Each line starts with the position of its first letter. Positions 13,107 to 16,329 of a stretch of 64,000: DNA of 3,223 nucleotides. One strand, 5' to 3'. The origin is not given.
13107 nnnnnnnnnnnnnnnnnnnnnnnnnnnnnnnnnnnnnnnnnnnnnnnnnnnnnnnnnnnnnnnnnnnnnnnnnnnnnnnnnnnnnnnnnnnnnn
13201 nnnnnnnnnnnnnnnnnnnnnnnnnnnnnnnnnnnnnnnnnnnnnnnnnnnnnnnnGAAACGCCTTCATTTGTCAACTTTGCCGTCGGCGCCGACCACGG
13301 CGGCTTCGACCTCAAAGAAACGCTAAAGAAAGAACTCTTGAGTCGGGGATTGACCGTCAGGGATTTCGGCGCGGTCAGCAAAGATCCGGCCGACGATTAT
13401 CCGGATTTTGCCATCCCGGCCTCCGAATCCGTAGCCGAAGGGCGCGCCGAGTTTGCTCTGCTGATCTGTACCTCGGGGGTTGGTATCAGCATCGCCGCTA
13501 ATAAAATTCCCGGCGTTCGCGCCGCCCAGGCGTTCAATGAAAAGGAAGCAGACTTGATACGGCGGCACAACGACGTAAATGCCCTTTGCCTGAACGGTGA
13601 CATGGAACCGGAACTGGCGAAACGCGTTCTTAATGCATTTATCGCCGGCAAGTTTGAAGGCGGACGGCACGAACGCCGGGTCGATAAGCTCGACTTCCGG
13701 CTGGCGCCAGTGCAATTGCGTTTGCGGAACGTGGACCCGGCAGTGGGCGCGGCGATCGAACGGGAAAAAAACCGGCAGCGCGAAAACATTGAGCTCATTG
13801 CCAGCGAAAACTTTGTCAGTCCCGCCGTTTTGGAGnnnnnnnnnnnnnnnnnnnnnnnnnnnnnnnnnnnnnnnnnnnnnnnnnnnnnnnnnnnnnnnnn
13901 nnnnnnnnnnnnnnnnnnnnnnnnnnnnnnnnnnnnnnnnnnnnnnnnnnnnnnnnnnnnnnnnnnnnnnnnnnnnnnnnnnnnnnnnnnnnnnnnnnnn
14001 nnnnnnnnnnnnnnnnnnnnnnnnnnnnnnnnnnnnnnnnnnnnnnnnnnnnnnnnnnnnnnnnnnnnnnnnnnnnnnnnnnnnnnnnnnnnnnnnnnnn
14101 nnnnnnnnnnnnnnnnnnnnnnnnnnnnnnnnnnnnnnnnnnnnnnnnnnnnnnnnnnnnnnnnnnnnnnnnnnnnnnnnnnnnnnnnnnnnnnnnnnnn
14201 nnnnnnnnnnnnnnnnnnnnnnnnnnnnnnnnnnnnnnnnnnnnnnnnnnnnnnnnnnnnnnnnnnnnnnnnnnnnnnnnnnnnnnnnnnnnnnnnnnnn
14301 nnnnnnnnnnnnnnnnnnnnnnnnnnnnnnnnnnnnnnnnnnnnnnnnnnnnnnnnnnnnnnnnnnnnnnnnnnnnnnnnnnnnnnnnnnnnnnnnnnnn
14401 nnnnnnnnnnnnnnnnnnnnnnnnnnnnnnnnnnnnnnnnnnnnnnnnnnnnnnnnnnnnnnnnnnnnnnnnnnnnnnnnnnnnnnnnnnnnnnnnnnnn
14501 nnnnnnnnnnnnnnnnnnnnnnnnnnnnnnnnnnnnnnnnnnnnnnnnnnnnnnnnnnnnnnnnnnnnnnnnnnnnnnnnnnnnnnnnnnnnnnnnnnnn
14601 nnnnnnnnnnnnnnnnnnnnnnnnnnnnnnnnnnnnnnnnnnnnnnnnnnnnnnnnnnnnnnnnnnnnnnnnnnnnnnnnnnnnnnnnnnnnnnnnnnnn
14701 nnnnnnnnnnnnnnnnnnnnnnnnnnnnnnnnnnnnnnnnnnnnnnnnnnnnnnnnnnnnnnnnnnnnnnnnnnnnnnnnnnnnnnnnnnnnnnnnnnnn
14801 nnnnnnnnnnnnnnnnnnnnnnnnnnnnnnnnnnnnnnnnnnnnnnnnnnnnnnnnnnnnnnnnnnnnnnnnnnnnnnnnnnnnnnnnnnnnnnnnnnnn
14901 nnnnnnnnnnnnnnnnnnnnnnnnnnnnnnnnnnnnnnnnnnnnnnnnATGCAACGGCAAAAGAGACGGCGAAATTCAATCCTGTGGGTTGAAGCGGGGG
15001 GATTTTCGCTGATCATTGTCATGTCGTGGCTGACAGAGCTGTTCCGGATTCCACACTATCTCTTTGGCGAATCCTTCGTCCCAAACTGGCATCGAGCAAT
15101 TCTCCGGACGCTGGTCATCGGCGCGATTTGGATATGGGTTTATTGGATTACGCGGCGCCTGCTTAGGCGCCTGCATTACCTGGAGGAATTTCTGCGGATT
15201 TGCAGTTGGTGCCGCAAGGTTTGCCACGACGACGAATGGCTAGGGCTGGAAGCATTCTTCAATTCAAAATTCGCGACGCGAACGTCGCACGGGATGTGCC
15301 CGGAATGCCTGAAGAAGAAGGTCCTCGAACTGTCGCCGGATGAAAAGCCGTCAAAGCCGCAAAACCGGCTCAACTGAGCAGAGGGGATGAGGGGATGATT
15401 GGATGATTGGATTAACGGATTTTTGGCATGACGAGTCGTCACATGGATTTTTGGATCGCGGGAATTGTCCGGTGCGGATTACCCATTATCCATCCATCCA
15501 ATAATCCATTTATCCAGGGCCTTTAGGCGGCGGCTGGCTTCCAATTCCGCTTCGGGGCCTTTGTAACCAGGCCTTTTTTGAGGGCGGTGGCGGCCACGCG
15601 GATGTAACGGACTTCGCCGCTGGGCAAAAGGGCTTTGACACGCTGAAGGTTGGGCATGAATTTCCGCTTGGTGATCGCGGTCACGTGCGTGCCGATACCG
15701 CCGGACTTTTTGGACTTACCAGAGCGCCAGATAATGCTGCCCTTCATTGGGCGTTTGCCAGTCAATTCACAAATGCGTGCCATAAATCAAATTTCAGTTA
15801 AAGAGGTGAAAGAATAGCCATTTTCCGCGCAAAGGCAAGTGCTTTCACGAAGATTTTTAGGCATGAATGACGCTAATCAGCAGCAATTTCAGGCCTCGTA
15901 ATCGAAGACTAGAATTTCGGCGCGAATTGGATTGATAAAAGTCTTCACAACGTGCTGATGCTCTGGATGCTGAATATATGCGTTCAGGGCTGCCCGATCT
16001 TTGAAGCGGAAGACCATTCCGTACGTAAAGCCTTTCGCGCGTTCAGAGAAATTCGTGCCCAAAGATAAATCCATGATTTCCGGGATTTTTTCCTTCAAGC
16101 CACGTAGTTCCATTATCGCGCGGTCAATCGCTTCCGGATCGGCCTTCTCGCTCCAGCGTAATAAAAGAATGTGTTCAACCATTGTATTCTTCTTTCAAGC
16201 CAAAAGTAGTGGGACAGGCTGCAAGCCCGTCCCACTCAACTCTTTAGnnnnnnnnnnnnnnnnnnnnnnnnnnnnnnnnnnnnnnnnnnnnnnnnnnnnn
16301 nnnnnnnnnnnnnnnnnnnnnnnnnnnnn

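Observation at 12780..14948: One uninterrupted ORF joins LMW phosphatase, RpiB and serine hydroxymethyltransferase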

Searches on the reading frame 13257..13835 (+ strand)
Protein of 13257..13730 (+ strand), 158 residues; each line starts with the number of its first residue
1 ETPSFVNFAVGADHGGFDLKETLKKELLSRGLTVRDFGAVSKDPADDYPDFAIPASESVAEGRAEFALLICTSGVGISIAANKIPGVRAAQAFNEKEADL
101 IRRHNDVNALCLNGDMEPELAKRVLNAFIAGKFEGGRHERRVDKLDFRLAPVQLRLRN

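Call 24: find_related_loci(query=A2, collection=genome_contigs, flank=4000)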
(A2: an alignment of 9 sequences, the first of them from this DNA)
Query A2 (193 aa) in genome_contigs; peptide patterns used: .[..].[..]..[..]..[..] (x = any residue, [..] = any of these).
600 stretches matched a pattern (row limit reached: there are more); 595 encode a relative of the query (tblastn E <= 1e-3); the best 80 are kept; 80 distinct loci.
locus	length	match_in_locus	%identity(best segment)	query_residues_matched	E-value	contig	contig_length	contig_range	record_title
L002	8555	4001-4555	59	9-193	2e-70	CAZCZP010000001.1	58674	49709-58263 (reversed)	MAG TPA_asm: uncultured Bifidobacteriaceae bacterium isolate SRP237561_co1_88 genome assembly, contig: NODE_699_length_5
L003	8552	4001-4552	56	9-192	1e-66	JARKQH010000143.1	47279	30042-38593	MAG: Verrucomicrobiota bacterium isolate Reactor_maxbin.083 k141_650339, whole genome shotgun sequence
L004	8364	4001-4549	53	6-193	2e-58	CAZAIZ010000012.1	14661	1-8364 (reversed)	MAG TPA_asm: uncultured Pedosphaera sp. isolate SRP260945_co1_342 genome assembly, contig: NODE_6764_length_14661_cov_12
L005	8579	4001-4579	47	1-193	1e-56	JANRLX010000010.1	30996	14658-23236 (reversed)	MAG: Verrucomicrobiota bacterium isolate bins.169 k141_2374974, whole genome shotgun sequence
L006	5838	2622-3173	50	7-193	2e-52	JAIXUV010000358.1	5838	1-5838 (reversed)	MAG: Verrucomicrobiales bacterium isolate D1_MAG_00042 pond_D1_MAG_00042_000000000353, whole genome shotgun sequence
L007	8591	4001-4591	48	2-193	3e-51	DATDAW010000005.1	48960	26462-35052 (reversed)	MAG TPA_asm: Chthoniobacterales bacterium isolate SMAG_U106 k141_712191, whole genome shotgun sequence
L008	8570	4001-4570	48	6-193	3e-50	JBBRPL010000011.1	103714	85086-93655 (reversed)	MAG: Chthoniobacterales bacterium isolate La1_metabat2.436 LA1C_B2.436_k141_414028L_103714_cov_15.3156, whole genome sho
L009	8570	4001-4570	45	6-193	8e-49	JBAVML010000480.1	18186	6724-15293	MAG: Chthoniobacteraceae bacterium isolate MFD03081_ilm_asm_bin4 k127_22409, whole genome shotgun sequence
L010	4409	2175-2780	47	6-193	7e-48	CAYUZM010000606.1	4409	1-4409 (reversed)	MAG TPA_asm: uncultured Solibacteraceae bacterium isolate SRP302447_co4_295 genome assembly, contig: NODE_55770_length_4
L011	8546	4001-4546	48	6-193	3e-46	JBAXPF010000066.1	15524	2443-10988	MAG: Verrucomicrobiota bacterium isolate ELA524 MAG524_66, whole genome shotgun sequence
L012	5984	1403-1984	42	6-193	6e-46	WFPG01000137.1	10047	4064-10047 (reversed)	MAG: Acidobacteria bacterium isolate S012_49 k151_245548, whole genome shotgun sequence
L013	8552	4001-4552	47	3-193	9e-46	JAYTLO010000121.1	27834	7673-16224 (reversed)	MAG: Akkermansiaceae bacterium isolate GFS_3356 GFS_3356_120, whole genome shotgun sequence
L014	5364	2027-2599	45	6-193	9e-46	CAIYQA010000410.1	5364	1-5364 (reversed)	MAG: uncultured Spartobacteria bacterium isolate MJ-time_bin-8667 genome assembly, contig: bin-8667:410/532, whole genom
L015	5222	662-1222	45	9-193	3e-45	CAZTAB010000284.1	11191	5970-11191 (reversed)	MAG TPA_asm: uncultured Verrucomicrobiota bacterium isolate SRP092796_co2_739 genome assembly, contig: k141_6429072, who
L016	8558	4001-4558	46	2-193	7e-45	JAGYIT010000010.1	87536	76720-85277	MAG: Akkermansiaceae bacterium isolate M30B22 contig_4102, whole genome shotgun sequence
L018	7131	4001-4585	47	1-193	2e-44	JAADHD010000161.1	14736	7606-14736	MAG: Verrucomicrobiota bacterium isolate M_MetaBat.16 contig-127_14017, whole genome shotgun sequence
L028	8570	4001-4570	43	1-191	8e-42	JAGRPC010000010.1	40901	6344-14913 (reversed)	MAG: Verrucomicrobiia bacterium isolate HKST-UBA34 2009_6927, whole genome shotgun sequence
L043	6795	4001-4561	40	7-191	1e-39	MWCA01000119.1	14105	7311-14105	MAG: Lentisphaerae bacterium ADurb.Bin242 BWY31_contig000119, whole genome shotgun sequence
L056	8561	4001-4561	40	7-191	1e-37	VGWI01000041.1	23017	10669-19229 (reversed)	MAG: Lentisphaerae bacterium isolate K_DeepCast_250m_m2_056 K_DeepCast_250m_m2_056_Ga0194125_10004094, whole genome shot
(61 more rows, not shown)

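Call 28: search_solved_structures(query=window:13257-13730:+, max_evalue=0.001, show_alignments=2)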
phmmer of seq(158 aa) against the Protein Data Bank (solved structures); distinct sequences matched with E-value up to 0.001: 22.
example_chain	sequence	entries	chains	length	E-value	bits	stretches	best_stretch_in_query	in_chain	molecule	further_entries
3s5p_A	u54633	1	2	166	9.7e-34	119.9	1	3-145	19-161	Ribose 5-phosphate isomerase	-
1o1x_A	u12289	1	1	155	8.7e-32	113.6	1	6-146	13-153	ribose-5-phosphate isomerase RpiB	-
3ph3_A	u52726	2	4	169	5.2e-31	111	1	4-145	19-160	Ribose-5-phosphate isomerase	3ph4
3he8_A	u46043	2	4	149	9.1e-31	110.2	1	8-145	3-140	Ribose-5-phosphate isomerase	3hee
6mu0_A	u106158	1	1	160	1.7e-28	102.8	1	7-145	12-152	Probable ribose-5-phosphate isomerase B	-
1nn4_A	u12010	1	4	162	2e-28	102.6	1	7-145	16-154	Ribose 5-phosphate isomerase B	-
2vvr_A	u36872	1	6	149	2e-27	99.4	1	8-145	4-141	RIBOSE-5-PHOSPHATE ISOMERASE B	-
6fxs_A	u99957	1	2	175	2.7e-25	92.5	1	8-145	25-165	Ribose 5-phosphate isomerase, putative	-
6fxl_A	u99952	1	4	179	1.3e-22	83.7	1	8-145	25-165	Ribose 5-phosphate isomerase, putative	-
4em8_A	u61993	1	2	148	2.5e-22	82.8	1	10-145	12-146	Ribose 5-phosphate isomerase B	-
3k7o_A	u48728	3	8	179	6.7e-22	81.5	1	8-145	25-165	Ribose 5-phosphate isomerase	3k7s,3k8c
6fxw_A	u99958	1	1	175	5.7e-21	78.4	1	8-146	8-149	Putative ribose 5-phosphate isomerase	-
3m1p_A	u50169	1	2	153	8.4e-21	77.9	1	8-145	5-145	Ribose 5-phosphate isomerase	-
2vvo_A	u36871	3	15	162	1e-20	77.6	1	9-145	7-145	RIBOSE-5-PHOSPHATE ISOMERASE B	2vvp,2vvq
1usl_A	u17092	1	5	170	1.1e-20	77.5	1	8-145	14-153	RIBOSE 5-PHOSPHATE ISOMERASE B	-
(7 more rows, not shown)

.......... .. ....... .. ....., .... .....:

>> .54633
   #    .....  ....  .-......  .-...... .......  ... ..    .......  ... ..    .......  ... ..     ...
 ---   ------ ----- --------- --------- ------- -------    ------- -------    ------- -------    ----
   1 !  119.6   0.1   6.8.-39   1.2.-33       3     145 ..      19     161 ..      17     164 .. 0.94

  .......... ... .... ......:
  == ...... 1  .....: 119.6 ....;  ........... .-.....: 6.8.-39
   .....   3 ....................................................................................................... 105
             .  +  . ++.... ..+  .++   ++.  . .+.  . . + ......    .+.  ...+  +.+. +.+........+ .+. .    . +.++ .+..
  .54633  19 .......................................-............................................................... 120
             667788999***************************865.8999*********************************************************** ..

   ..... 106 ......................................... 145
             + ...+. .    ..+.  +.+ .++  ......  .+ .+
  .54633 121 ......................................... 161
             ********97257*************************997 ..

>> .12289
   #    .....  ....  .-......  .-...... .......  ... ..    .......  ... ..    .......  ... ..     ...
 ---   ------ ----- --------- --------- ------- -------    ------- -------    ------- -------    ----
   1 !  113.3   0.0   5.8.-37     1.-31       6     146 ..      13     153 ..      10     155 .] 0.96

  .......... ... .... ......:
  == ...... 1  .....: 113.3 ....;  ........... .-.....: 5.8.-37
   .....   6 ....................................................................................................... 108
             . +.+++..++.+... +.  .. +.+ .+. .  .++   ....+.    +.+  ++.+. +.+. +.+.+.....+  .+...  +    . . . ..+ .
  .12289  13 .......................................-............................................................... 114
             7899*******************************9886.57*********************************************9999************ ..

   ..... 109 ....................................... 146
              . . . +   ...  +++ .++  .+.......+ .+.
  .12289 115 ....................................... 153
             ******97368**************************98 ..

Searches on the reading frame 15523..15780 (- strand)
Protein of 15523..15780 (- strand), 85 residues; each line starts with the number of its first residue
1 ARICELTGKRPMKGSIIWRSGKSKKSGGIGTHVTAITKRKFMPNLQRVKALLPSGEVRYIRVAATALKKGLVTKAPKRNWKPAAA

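Call 37: search_protein_families(library=pfam, proteins=[window:15523-15780:-], max_evalue=0.01)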
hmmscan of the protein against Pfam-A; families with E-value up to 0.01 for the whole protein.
window:15523-15780:- (85 aa): 1 family
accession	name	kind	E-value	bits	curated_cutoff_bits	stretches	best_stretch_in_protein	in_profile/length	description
PF00830.24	Ribosomal_L28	-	2.1e-11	44.1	27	1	2-69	1-56/60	Ribosomal L28 family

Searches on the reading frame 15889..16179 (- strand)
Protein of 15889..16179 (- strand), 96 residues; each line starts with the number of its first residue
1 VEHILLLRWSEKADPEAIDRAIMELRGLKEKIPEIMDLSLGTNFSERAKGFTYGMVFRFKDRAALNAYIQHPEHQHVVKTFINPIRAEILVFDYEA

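Call 37: search_protein_families(library=pfam, proteins=[window:15889-16179:-], max_evalue=0.01)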
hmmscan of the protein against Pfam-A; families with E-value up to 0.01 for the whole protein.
window:15889-16179:- (96 aa): 1 family
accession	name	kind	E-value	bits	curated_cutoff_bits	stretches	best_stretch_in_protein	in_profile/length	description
PF07876.18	Dabb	-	3e-24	86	25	1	1-95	1-95/96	Stress responsive A/B Barrel Domain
